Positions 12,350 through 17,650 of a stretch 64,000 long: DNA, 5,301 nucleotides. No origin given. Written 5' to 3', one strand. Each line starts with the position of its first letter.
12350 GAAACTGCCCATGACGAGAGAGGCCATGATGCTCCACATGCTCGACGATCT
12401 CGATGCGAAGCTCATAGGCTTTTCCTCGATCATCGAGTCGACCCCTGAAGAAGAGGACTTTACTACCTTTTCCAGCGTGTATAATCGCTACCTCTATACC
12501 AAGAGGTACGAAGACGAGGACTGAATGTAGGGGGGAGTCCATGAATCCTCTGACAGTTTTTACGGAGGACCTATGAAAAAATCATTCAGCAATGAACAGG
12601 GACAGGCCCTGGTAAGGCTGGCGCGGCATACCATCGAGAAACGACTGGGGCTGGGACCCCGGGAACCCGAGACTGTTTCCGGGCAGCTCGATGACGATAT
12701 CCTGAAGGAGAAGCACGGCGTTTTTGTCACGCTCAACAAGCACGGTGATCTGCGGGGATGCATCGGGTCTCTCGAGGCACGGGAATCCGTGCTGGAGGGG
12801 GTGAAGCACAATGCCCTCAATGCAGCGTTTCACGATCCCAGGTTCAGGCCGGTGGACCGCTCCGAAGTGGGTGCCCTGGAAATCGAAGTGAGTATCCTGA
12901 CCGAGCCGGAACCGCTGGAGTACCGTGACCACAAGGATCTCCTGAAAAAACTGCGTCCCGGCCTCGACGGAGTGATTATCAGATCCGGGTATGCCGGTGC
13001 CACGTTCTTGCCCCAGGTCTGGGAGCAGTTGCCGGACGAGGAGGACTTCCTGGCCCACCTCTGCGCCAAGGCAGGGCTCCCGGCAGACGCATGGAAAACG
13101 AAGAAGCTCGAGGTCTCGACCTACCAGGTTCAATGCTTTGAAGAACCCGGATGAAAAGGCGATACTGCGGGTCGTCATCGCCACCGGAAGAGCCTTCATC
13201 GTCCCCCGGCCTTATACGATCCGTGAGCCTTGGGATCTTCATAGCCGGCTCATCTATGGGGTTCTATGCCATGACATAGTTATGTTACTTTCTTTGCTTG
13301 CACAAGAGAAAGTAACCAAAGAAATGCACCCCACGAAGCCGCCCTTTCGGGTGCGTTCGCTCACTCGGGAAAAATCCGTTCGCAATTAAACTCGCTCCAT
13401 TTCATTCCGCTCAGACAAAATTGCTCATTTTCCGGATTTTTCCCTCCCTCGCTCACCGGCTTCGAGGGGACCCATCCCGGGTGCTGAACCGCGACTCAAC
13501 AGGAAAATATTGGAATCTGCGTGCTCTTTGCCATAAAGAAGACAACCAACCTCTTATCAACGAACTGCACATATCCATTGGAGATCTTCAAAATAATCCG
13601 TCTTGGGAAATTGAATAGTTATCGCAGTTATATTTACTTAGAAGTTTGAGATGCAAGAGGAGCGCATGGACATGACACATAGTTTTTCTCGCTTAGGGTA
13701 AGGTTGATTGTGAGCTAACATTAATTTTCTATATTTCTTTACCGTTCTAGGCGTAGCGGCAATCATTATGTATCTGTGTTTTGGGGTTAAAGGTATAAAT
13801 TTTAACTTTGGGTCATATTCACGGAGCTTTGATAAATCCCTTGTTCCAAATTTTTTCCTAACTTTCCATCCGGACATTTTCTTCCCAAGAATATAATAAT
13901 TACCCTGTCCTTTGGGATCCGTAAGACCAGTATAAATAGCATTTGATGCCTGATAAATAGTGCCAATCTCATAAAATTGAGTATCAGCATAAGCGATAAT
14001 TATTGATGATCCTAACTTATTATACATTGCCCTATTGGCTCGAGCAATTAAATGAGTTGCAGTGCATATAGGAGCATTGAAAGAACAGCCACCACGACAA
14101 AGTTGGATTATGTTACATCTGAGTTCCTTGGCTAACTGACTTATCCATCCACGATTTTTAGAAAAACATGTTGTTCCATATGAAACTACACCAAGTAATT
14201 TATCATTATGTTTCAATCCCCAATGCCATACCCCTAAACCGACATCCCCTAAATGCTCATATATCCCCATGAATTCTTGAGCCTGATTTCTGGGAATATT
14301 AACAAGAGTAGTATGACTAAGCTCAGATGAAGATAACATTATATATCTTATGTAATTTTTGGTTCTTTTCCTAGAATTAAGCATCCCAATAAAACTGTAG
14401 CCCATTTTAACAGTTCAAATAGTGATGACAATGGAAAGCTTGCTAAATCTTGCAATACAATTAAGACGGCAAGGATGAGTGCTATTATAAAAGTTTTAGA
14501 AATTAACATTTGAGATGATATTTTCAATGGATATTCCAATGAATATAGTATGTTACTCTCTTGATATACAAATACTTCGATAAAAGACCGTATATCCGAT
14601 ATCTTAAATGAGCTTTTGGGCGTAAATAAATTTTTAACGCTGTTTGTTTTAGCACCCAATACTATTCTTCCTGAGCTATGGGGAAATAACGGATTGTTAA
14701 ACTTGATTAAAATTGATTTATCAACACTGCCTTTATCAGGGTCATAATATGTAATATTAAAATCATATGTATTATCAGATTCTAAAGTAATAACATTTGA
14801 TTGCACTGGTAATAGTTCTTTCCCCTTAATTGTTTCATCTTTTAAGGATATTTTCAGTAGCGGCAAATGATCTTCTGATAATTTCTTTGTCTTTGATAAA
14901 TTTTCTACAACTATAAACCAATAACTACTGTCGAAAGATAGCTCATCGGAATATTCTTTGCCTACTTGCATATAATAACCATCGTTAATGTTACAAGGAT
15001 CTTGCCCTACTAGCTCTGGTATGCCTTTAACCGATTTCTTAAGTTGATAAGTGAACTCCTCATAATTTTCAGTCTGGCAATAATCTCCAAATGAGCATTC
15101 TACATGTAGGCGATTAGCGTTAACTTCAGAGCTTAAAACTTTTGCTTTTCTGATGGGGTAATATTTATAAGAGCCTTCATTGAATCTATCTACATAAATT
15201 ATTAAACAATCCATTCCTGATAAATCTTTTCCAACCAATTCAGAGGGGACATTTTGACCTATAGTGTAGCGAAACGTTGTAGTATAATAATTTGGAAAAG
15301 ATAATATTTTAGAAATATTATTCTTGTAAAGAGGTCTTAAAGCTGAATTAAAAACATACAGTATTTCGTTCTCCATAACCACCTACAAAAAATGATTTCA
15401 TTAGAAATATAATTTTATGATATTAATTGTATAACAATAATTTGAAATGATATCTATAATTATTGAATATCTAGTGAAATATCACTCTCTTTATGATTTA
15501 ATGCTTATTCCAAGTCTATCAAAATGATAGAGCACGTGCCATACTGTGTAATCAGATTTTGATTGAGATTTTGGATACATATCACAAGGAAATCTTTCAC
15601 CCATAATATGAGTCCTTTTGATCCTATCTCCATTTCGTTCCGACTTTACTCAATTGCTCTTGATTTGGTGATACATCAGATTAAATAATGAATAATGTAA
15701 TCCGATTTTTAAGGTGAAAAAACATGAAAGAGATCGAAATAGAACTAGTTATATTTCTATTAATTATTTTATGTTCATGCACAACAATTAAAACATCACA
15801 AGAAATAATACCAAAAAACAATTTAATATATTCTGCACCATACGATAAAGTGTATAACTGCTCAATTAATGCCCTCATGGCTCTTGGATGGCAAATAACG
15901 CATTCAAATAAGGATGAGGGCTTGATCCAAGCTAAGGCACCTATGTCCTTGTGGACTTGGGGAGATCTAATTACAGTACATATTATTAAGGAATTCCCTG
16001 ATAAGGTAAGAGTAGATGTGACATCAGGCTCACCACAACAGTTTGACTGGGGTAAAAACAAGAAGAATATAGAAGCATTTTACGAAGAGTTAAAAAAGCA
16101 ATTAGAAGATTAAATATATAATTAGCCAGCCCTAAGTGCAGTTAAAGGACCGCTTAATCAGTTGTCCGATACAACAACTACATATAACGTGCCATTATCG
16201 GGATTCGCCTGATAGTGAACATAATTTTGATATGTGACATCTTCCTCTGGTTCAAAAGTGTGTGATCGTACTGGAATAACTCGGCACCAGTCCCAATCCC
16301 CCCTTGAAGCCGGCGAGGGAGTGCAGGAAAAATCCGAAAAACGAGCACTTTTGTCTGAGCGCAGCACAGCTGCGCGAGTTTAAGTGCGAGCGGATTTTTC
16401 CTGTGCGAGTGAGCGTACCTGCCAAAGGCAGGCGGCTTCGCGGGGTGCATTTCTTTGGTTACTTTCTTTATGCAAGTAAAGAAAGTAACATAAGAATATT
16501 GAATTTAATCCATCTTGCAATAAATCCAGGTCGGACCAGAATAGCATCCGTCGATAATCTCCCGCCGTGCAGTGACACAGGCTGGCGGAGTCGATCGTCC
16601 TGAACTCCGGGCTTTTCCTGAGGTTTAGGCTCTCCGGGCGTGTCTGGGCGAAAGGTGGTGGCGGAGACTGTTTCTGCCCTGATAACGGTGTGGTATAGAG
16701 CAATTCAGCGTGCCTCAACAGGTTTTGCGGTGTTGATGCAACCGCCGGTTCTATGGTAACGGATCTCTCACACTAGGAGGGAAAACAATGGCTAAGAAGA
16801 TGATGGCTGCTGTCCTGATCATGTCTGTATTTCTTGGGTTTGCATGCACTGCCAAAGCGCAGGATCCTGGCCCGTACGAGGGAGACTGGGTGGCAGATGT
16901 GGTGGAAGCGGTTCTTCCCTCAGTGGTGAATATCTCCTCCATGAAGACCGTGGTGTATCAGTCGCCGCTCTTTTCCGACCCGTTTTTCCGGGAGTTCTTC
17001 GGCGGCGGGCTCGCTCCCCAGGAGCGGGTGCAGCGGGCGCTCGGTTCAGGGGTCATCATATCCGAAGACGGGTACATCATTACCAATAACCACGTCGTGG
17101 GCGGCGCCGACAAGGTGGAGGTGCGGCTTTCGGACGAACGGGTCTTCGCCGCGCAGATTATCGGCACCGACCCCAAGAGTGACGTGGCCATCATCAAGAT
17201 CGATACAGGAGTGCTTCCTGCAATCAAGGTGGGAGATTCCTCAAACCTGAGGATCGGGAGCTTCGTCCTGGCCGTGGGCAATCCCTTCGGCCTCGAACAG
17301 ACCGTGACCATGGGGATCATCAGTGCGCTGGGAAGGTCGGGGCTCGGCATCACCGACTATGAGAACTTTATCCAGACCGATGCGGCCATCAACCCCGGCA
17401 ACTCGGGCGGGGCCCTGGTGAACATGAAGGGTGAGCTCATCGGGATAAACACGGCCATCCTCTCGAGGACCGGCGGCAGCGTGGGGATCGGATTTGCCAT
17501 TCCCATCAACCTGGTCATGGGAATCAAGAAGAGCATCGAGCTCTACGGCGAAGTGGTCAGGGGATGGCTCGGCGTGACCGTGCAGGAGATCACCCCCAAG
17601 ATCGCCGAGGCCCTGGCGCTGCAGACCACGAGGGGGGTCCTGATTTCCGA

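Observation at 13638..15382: Two-gene operon in the cassette: unknown soluble domain with C-terminal double-TM anchor, followed by an unknown 255-aa basic protein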

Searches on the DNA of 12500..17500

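Call 11: search_rna_families(source=window, start=12500, end=17500, threshold=evalue, max_evalue=1)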
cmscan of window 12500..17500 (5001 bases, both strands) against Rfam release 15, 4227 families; matches with E-value up to 1: 0.
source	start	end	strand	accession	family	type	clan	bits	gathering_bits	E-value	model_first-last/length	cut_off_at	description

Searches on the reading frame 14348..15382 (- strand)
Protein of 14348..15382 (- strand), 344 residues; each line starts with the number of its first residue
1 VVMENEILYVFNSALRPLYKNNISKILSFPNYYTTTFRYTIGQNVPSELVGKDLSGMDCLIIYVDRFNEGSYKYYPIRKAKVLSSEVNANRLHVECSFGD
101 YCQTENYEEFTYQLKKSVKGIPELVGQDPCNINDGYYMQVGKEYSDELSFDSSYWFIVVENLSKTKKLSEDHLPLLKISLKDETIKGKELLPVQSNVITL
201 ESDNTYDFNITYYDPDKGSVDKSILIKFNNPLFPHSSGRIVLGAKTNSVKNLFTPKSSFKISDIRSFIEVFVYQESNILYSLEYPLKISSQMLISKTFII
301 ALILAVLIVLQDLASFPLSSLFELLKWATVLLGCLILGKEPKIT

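Call 3: search_protein_families(library=pfam, proteins=[window:14348-15382:-], max_evalue=1)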
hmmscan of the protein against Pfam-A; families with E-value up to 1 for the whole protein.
window:14348-15382:- (344 aa): 0 families

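Call 4: search_protein_families(library=ncbifam, proteins=[window:14348-15382:-], max_evalue=1)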
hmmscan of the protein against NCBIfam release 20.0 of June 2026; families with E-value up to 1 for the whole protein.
window:14348-15382:- (344 aa): 0 families

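Call 5: search_protein_families(library=padloc, proteins=[window:14348-15382:-], max_evalue=1)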
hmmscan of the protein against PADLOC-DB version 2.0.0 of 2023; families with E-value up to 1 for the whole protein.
window:14348-15382:- (344 aa): 0 families

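Call 6: search_protein_families(library=phrogs, proteins=[window:14348-15382:-], max_evalue=1)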
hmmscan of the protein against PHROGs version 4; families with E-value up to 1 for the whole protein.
window:14348-15382:- (344 aa): 2 families
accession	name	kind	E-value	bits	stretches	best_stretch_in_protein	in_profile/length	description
phrog_30351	-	unknown function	0.0089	16.2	1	8-106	19-135/392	-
phrog_38349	-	unknown function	0.28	12.7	1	239-284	29-69/103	-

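Call 14: find_homologous_proteins(query=window:14348-15382:-, max_evalue=0.001)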
Query window:14348-15382:- (344 aa): 2 proteins with E <= 0.001 among 2369 candidates.
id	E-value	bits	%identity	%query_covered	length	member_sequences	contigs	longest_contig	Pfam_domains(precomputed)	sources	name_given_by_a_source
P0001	5.4e-222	754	100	99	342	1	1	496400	-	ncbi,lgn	-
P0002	2.5e-79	286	47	85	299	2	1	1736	-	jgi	jgi:hypothetical protein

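Call 16: find_encoding_contigs(protein=P0002, flank=10000)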
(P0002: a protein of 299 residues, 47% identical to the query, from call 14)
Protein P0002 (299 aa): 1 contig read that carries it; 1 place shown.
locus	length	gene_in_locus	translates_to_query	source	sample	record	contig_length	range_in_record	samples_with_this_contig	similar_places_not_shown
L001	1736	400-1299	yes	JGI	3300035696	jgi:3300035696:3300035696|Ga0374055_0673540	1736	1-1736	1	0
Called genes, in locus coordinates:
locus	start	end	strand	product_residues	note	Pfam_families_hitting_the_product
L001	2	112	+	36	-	?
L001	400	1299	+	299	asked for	-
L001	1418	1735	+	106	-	?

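Call 17: find_encoding_contigs(protein=P0001, flank=10000)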
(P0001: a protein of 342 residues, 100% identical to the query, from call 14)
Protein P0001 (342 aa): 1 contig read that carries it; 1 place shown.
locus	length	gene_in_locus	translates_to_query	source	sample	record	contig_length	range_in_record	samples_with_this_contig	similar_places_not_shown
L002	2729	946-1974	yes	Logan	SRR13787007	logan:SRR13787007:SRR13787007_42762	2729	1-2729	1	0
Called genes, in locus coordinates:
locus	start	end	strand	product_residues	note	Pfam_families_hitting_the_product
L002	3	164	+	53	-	?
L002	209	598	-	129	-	-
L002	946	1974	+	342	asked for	-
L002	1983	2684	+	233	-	PF25680:Mom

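Call 33: search_protein_representatives(protein=window:14348-15382:-)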
Query: 344 residues. Proteins with E-value up to 0.001 (for the whole library): 182; up to 1e-10: 86; up to 1e-30: 10. The best 150 are listed.
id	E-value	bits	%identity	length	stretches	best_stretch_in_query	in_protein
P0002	8.1e-80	285.5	48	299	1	53-343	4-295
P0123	4.5e-67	243.7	39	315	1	3-317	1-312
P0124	4.1e-66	240.5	40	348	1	3-333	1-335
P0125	1.0e-53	199.7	34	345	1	4-339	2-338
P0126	4.7e-53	197.6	42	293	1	4-242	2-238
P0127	5.6e-48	180.9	33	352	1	5-341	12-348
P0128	3.4e-45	171.7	33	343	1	4-342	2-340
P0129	7.5e-45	170.6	31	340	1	6-335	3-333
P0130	5.4e-38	148.1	44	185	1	3-182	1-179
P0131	4.6e-35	138.4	33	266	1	89-331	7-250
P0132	3.5e-26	109.2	31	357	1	6-310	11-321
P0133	6.1e-24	101.9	34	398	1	7-254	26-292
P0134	4.0e-23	99.2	39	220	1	4-164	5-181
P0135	1.9e-21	93.7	33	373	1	8-256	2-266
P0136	5.1e-21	92.3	38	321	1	36-172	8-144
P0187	3.9e-13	66.4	25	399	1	2-317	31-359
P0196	3.4e-12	63.3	25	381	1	8-318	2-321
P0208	1.2e-10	58.1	29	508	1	3-258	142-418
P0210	1.8e-10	57.6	29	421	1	8-216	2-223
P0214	5.4e-10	56.0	27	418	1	2-184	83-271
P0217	1.2e-09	54.9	30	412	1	7-215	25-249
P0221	1.5e-09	54.6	32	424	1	8-167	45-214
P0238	5.4e-08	49.5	33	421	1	6-174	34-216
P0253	2.6e-07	47.2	27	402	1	8-212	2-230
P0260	4.5e-07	46.5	25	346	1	12-312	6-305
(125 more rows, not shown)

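Call 46: search_dna_similar(query=window:14348-15376:-, collection=phages, mode=protein, max_evalue=0.01, max_rows=25)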
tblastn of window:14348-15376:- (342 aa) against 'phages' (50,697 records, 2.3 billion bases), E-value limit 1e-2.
No match.

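Call 48: predict_structure(alignment_id=A2)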
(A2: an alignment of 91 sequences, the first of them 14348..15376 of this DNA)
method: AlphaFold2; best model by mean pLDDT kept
length: 342 residues; sequences in the alignment: 91
mean_pLDDT: 93.4   pTM: 0.89
mean pLDDT of the five models: 93.4, 93.5, 93.4, 93.3, 92.6
residues with pLDDT >= 90: 270; 70-90: 61; 50-70: 10; < 50: 1
segments of 3 or more residues with pLDDT < 50: none
pLDDT, mean of each block of 10 residues (from residue 1): 90 96 98 98 97 98 98 98 98 98 97 96 97 97 94 98 95 97 94 90 97 91 97 96 97 82 96 96 93 86 88 83 86 72 54
secondary structure, 60 per line:
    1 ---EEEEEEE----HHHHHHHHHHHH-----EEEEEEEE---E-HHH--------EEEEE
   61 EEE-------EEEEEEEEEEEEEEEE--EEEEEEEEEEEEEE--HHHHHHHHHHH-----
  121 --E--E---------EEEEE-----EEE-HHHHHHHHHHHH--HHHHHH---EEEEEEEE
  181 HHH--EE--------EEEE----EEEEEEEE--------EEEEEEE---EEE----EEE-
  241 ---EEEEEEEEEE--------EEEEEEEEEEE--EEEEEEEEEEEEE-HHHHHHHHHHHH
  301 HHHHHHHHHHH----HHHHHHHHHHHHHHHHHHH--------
elements in order: E4-10 H15-26 E32-39 E56-63 E71-86 E89-102 H105-115 E136-140 E146-148 H150-161 H164-169 E173-180 E196-199 E204-211 E220-226 E230-232 E237-239 E244-253 E262-272 E275-287 H289-311 H316-334

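Call 85: find_encoding_contigs(protein=P0260, flank=4000, max_places=2)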
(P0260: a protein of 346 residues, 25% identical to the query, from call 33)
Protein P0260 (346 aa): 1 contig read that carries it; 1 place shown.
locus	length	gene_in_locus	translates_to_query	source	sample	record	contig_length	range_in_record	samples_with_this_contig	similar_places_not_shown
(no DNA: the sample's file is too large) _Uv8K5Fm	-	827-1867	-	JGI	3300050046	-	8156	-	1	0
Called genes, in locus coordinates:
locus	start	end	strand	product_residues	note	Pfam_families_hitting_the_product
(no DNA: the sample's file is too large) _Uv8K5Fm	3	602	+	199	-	?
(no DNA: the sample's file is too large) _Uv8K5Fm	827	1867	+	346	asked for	-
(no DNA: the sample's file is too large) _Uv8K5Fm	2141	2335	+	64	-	-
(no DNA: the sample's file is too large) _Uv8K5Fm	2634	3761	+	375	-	PF14236:DruA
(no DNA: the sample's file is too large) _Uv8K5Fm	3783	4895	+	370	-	-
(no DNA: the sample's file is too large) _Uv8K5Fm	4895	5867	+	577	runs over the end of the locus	PF01935:DUF87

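Call 86: find_encoding_contigs(protein=P0196, flank=4000, max_places=2)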
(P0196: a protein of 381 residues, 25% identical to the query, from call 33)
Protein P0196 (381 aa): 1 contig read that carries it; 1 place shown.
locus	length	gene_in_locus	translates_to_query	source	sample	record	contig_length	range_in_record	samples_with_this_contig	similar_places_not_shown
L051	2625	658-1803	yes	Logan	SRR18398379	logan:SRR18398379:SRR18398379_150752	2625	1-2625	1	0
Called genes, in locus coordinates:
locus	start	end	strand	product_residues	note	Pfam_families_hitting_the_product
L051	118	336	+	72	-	PF20648:DUF6809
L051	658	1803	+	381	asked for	-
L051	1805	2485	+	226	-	PF25680:Mom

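Call 87: find_encoding_contigs(protein=P0208, flank=4000, max_places=2)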
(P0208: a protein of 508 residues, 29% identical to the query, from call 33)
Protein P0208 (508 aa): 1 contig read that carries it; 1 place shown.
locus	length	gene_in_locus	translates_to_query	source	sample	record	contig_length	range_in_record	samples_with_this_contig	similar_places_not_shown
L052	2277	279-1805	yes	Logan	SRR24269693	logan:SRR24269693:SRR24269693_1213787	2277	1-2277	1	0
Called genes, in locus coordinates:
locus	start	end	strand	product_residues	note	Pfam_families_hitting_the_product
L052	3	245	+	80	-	?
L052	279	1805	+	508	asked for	-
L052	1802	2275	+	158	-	?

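Call 101: search_protein_families(library=pfam, proteins=[P0208, P0214, P0221, P0238, P0210, P0217, P0187, P0253], max_evalue=0.01)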
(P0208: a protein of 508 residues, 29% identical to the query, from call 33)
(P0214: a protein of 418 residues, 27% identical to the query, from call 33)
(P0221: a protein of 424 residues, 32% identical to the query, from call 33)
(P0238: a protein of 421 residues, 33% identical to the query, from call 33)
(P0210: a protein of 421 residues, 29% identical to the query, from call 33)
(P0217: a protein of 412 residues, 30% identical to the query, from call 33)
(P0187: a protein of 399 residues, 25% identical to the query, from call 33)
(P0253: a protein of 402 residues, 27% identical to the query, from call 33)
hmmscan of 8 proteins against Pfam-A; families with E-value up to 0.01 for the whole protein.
P0208 (508 aa): 0 families

P0214 (418 aa): 0 families

P0221 (424 aa): 0 families

P0238 (421 aa): 0 families

P0210 (421 aa): 0 families

P0217 (412 aa): 0 families

P0187 (399 aa): 0 families

P0253 (402 aa): 0 families

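Call 125: search_protein_families(library=phrogs, alignment_id=A1, max_evalue=0.001)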
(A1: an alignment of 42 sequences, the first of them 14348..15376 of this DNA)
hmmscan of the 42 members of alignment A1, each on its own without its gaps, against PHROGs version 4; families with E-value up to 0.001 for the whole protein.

A. member 1, window:14348-15376:- (342 aa): 0 families

B. families by the number of members that match (of 42 scanned): 1 family
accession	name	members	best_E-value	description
phrog_30351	-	2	0.00032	-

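Call 126: search_protein_families(library=padloc, alignment_id=A1, max_evalue=0.01)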
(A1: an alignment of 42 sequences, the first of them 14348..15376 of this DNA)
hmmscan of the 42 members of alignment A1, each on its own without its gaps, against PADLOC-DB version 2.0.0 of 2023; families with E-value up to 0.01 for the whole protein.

A. member 1, window:14348-15376:- (342 aa): 0 families

B. families by the number of members that match (of 42 scanned): 2 families
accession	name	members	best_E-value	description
PDLC04391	PDC-M07A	1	0.00042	-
PDLC01540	Csx19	1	0.0027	CAS-III-D; effector_UNK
